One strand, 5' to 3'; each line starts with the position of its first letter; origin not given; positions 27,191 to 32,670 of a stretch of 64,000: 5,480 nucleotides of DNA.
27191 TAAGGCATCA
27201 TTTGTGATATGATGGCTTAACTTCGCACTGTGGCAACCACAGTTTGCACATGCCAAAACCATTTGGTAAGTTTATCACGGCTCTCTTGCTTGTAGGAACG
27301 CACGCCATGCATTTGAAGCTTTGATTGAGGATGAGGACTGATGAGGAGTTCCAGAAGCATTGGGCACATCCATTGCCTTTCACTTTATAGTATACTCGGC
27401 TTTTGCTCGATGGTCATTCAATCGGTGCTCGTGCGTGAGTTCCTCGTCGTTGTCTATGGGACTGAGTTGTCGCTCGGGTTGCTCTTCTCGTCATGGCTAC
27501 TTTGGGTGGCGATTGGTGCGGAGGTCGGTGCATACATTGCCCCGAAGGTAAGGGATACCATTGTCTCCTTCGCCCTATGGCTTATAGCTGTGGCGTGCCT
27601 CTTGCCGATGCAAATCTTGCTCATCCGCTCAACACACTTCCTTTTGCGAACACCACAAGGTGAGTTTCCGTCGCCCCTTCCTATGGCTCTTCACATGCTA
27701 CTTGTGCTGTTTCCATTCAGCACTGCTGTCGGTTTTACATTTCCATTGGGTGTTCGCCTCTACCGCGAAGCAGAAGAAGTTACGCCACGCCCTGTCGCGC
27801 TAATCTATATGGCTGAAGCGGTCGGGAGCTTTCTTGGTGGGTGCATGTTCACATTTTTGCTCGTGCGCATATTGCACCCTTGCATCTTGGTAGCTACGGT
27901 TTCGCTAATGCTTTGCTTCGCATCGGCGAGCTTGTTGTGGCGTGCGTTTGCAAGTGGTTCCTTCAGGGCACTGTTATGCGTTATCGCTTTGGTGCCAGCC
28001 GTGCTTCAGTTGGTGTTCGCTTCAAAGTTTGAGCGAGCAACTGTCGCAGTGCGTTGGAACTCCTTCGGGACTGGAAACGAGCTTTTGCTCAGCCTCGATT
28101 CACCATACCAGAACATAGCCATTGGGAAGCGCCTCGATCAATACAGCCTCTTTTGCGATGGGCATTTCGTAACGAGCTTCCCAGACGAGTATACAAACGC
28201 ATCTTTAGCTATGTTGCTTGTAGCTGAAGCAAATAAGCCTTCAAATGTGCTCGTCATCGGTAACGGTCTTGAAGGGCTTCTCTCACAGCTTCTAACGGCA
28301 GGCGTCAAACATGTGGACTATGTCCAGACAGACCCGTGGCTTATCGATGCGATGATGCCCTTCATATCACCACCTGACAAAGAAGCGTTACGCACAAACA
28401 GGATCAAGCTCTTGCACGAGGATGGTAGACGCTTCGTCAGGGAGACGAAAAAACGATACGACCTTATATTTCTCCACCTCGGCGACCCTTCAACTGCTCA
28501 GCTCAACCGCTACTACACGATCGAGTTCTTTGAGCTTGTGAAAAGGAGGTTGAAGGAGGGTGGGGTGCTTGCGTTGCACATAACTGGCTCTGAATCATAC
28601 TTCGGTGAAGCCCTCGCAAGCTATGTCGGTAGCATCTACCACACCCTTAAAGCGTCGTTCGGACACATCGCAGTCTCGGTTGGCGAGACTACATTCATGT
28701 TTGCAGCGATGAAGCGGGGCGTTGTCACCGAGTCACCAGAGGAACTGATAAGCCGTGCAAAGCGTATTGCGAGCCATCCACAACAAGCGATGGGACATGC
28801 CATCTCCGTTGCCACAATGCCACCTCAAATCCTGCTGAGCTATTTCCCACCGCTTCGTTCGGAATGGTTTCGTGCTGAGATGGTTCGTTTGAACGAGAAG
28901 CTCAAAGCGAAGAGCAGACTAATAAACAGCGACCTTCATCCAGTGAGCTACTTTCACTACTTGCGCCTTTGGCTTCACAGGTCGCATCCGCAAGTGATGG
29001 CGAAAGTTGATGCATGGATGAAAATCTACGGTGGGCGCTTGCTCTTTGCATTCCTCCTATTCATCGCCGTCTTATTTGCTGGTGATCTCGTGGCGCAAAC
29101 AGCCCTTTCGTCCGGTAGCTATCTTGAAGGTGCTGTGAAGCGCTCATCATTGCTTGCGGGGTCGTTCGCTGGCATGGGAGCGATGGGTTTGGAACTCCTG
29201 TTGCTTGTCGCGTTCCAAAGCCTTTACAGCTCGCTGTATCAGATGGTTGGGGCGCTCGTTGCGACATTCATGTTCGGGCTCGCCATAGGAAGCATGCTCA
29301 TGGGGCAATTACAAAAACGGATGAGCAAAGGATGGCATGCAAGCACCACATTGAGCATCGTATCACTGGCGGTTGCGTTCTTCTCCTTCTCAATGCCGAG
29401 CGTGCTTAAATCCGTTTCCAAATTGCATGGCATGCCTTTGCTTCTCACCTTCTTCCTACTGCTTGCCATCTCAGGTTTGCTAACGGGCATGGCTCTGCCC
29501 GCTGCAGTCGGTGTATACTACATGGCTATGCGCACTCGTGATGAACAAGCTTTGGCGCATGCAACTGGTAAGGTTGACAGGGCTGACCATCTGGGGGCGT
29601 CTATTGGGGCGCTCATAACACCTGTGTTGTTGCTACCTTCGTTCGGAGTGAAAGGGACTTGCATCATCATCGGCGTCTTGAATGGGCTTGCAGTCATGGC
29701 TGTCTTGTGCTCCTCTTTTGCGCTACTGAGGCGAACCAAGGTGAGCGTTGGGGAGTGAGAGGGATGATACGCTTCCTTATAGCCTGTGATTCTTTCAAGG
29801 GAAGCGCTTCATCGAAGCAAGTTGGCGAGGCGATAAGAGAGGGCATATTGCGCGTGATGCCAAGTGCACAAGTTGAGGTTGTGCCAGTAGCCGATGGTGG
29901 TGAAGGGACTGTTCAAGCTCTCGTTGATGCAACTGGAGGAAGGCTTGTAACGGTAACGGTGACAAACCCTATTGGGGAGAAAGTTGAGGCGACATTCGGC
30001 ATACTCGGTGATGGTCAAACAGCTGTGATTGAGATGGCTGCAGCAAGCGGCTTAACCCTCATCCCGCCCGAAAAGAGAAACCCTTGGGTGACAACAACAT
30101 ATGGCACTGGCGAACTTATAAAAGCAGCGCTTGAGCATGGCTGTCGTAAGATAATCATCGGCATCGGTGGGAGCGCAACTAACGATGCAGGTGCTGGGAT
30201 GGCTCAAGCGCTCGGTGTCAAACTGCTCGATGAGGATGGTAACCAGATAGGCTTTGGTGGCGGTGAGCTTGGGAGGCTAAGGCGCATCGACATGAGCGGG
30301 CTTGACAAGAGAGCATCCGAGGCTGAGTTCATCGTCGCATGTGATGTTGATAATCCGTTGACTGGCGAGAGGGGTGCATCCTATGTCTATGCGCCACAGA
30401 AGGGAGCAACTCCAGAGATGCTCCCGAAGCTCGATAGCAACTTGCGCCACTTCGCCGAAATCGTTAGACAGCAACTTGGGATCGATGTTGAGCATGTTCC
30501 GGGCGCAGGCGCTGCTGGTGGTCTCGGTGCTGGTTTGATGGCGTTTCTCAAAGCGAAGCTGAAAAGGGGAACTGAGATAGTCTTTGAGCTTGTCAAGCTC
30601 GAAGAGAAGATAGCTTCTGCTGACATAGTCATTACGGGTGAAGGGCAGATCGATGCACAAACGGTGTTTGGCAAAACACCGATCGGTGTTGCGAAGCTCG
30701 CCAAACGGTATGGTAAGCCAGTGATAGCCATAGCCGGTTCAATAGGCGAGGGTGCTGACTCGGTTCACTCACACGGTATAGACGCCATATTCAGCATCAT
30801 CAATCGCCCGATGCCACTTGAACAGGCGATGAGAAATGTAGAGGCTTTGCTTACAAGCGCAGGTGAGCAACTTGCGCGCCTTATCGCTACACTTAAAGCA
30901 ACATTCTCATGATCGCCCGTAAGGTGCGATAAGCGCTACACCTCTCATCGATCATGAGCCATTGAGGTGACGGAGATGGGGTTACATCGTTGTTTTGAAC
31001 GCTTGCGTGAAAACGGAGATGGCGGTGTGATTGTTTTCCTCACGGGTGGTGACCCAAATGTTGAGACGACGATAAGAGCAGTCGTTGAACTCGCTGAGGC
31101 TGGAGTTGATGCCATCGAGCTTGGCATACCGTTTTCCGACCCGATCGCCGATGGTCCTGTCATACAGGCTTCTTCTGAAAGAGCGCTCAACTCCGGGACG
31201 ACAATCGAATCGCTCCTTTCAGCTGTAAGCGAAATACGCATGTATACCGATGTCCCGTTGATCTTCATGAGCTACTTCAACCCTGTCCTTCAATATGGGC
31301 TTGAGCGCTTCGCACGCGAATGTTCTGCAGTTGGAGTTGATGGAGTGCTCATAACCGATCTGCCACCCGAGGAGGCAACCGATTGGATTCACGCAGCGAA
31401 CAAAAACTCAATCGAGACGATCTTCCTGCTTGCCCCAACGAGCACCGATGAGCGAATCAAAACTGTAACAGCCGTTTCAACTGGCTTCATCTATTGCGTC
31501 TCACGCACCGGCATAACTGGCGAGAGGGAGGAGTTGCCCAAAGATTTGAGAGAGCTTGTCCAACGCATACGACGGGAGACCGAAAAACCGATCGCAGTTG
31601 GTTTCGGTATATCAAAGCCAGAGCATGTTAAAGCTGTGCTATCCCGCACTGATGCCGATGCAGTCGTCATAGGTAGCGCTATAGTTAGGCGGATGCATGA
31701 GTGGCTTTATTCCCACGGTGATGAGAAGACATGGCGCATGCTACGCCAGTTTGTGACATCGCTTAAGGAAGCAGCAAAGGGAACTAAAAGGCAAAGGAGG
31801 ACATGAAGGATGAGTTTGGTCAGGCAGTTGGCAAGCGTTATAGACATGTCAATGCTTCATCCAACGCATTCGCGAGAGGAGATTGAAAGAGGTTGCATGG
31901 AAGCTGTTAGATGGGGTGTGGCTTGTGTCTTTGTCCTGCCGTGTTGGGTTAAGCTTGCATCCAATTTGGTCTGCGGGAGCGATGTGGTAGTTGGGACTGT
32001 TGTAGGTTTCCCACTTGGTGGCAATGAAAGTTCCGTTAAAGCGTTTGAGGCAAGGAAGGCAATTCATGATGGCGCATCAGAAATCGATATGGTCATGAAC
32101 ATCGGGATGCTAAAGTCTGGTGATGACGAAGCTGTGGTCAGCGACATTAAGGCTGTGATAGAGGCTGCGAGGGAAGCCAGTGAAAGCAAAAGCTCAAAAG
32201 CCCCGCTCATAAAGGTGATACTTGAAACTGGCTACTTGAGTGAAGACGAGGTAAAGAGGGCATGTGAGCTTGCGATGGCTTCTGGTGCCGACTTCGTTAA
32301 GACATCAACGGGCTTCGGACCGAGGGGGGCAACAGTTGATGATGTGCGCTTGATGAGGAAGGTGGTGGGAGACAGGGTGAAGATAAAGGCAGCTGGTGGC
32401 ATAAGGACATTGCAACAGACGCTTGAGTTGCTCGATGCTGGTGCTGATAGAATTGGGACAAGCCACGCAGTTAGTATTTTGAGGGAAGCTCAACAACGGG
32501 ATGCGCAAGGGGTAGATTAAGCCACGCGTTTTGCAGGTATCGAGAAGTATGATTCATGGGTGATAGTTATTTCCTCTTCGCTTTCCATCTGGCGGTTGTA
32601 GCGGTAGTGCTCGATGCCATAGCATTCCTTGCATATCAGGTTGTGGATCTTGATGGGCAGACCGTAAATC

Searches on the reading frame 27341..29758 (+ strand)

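Call 7: search_protein_families(library=pfam, proteins=[window:27341-29758:+])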
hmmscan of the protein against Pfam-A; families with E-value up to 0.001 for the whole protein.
window:27341-29758:+ (805 aa): 2 families
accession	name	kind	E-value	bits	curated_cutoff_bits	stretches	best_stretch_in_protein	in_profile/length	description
PF01564.23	Spermine_synth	-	5e-15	56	22.9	1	297-411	16-129/186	Spermine/spermidine synthase domain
PF07690.21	MFS_1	-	1.2e-05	24.9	33.4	1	607-788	5-168/347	Major Facilitator Superfamily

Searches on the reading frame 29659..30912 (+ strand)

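Call 7: search_protein_families(library=pfam, proteins=[window:29659-30912:+])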
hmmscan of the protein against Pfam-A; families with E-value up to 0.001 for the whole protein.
window:29659-30912:+ (417 aa): 1 family
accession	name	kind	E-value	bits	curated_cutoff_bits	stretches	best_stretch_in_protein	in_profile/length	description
PF02595.20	Gly_kinase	-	2.4e-163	543.8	23.3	1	39-409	1-371/372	Glycerate kinase family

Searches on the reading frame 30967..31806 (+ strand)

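Call 27: search_protein_families(library=pfam, max_evalue=0.00001, proteins=[window:30967-31806:+])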
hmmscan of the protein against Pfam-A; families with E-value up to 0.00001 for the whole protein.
window:30967-31806:+ (279 aa): 2 families
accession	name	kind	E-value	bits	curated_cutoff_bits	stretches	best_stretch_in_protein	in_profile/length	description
PF00290.26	Trp_syntA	-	7.3e-90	300.8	27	1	10-270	1-258/259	Tryptophan synthase alpha chain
PF00977.27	His_biosynth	-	3e-07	30.6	23.6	1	193-243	60-109/228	Histidine biosynthesis protein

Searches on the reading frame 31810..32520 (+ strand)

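Call 27: search_protein_families(library=pfam, max_evalue=0.00001, proteins=[window:31810-32520:+])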
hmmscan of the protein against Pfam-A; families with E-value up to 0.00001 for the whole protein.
window:31810-32520:+ (236 aa): 1 family
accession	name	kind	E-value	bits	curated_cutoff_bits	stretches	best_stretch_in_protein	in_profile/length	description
PF01791.15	DeoC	-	7e-14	52.4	23.8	1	33-206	31-209/229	DeoC/LacD family aldolase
